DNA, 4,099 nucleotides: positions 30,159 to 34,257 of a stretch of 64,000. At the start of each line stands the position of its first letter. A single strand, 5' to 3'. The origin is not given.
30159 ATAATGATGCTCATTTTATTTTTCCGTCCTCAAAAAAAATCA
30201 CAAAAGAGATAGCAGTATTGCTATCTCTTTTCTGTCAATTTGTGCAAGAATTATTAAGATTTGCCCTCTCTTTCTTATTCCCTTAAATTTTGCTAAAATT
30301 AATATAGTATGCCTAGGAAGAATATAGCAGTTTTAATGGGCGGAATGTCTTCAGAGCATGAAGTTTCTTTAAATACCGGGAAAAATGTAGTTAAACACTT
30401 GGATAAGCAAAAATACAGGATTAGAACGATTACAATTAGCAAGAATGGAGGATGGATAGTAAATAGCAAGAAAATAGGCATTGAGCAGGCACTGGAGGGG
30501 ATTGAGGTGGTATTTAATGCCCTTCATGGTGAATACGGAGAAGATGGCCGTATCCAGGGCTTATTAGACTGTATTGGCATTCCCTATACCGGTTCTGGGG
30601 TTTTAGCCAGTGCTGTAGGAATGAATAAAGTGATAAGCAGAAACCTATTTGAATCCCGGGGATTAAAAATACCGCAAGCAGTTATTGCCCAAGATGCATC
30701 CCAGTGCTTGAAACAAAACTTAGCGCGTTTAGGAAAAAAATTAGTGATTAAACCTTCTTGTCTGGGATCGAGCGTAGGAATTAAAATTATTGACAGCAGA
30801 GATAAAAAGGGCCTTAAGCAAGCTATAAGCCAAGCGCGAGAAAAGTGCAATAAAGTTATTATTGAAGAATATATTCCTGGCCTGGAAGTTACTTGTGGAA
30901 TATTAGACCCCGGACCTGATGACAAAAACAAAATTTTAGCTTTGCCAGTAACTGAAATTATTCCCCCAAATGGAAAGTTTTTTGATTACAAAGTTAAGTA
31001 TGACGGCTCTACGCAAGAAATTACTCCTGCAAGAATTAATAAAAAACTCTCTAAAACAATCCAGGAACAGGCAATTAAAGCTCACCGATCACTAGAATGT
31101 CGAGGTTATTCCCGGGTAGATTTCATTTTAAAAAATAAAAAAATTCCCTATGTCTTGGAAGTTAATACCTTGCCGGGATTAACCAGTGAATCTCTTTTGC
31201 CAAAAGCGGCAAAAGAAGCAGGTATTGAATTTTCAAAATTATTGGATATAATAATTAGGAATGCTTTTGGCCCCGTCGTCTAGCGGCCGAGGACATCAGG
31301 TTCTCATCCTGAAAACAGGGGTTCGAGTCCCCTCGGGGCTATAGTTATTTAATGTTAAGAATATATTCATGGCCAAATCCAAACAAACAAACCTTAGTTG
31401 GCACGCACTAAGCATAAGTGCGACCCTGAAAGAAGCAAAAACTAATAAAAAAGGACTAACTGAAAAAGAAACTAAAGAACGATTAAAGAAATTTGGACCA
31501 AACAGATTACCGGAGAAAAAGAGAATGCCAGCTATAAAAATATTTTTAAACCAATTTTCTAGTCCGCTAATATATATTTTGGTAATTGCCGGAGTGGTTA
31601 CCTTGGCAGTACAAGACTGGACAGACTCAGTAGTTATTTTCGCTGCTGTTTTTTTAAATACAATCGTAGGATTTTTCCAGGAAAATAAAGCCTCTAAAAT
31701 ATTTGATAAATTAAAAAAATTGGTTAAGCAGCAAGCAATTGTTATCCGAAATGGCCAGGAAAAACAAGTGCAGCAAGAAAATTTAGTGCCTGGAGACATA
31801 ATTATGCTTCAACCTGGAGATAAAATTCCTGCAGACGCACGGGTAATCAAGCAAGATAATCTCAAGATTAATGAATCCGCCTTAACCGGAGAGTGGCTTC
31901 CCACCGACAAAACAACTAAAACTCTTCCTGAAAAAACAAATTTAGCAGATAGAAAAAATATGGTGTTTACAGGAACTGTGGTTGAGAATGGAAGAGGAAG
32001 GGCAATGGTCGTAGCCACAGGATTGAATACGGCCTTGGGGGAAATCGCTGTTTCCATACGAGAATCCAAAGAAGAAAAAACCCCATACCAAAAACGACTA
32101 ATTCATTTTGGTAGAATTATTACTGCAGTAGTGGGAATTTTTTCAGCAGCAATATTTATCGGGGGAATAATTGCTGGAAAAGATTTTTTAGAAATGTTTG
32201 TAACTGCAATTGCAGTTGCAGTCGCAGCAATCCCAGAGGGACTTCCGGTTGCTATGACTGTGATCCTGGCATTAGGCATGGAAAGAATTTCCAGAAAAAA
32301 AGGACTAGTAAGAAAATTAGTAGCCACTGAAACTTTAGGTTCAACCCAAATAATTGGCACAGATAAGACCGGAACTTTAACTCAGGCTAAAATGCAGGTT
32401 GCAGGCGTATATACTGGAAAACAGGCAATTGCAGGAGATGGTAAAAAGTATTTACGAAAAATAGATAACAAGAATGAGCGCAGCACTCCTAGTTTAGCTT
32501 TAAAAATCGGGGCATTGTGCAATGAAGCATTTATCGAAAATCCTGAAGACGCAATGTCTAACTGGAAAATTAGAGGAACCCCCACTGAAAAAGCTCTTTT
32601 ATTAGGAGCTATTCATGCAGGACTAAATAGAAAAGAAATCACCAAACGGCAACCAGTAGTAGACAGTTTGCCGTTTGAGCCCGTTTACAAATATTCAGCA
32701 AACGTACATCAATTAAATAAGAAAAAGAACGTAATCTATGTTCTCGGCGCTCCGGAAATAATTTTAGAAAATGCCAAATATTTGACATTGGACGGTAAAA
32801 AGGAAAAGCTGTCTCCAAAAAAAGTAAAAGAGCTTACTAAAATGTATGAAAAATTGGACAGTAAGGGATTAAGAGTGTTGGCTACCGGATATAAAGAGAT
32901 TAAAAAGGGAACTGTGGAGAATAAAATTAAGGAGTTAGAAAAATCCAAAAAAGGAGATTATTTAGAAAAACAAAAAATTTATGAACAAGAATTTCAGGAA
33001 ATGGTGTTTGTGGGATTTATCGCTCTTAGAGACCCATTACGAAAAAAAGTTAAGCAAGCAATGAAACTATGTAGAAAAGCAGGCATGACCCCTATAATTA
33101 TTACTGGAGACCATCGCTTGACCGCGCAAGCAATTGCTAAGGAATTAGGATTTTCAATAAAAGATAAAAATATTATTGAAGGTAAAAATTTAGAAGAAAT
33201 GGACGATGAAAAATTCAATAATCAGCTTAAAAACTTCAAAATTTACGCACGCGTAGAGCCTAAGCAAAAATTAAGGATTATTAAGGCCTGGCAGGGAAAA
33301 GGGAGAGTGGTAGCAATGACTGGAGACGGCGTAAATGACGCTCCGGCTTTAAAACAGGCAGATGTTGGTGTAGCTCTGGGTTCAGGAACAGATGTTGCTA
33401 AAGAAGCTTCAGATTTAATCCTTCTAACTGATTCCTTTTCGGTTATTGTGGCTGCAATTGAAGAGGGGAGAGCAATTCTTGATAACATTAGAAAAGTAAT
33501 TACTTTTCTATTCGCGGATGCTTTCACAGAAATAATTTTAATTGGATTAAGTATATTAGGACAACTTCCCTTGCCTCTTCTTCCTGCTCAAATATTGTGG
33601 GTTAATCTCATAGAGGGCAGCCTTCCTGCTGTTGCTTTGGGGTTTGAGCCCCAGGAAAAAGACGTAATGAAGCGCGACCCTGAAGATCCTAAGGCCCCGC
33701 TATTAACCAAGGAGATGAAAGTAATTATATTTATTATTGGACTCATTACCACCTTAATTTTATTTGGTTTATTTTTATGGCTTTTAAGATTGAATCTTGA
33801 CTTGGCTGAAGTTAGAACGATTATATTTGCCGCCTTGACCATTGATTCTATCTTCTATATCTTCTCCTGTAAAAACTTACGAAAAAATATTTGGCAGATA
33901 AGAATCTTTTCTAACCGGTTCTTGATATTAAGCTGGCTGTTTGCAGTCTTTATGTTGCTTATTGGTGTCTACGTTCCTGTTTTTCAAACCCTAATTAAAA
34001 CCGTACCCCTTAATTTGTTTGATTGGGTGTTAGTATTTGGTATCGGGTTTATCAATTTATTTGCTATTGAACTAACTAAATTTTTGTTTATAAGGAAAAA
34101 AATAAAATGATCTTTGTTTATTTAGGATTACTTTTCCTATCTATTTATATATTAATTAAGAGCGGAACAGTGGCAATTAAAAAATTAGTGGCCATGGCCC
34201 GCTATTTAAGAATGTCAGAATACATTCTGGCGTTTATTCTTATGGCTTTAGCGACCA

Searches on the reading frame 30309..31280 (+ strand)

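Call 70: search_protein_families(library=pfam, proteins=[window:30309-31280:+], max_evalue=0.0001)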
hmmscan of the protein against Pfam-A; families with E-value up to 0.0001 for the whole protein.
window:30309-31280:+ (324 aa): 9 families
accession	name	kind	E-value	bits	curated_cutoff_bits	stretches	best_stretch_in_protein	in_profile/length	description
PF07478.18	Dala_Dala_lig_C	-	1.7e-48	165.3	24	1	127-316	21-203/204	D-ala D-ala ligase C-terminus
PF01820.27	Dala_Dala_lig_N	-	7.1e-29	101.2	34.6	2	5-57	1-53/121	D-ala D-ala ligase N-terminus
PF02655.19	ATP-grasp_3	-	9.9e-13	48.9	23.2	1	106-287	3-155/160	ATP-grasp domain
PF01071.24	GARS_A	-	7.4e-08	32.9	27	0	106-199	2-99/194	Phosphoribosylglycinamide synthetase, ATP-grasp (A) domain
PF14397.11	ATPgrasp_ST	-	8.7e-08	32.1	31.4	0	251-293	218-260/278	Sugar-transfer associated ATP-grasp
PF08443.16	RimK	-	2e-07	31.2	21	0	246-293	126-171/188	RimK-like ATP-grasp domain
PF02222.28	ATP-grasp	-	1.4e-06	28.5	27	1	113-279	2-154/179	ATP-grasp domain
PF02786.22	CPSase_L_D2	-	1.1e-05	25.5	19.8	1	111-287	6-178/211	Carbamoyl-phosphate synthase L chain, ATP binding domain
PF03133.20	TTL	-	5.9e-05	22.9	20.1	0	233-295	203-265/292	Tubulin-tyrosine ligase family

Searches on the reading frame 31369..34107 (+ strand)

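Call 70: search_protein_families(library=pfam, proteins=[window:31369-34107:+], max_evalue=0.0001)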
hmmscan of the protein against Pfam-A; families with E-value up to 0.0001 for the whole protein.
window:31369-34107:+ (913 aa): 6 families
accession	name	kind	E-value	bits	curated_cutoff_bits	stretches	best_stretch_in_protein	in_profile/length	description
PF00122.25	E1-E2_ATPase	-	6.3e-54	182.7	28.1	1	118-310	2-181/181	E1-E2 ATPase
PF00689.26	Cation_ATPase_C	-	1.8e-44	152.1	27.3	1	734-906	1-175/175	Cation transporting ATPase, C-terminus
PF00690.31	Cation_ATPase_N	-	1.4e-21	76.3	20.4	1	11-77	1-68/69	Cation transporter/ATPase, N-terminus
PF00702.32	Hydrolase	-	1.6e-19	71.5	26.4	1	332-665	7-191/191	haloacid dehalogenase-like hydrolase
PF13246.12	Cation_ATPase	-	5.6e-15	55.6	21.7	1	382-471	1-90/91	Cation transport ATPase (P-type)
PF12710.13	HAD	-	2.5e-05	25.2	27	1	553-662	85-189/189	haloacid dehalogenase-like hydrolase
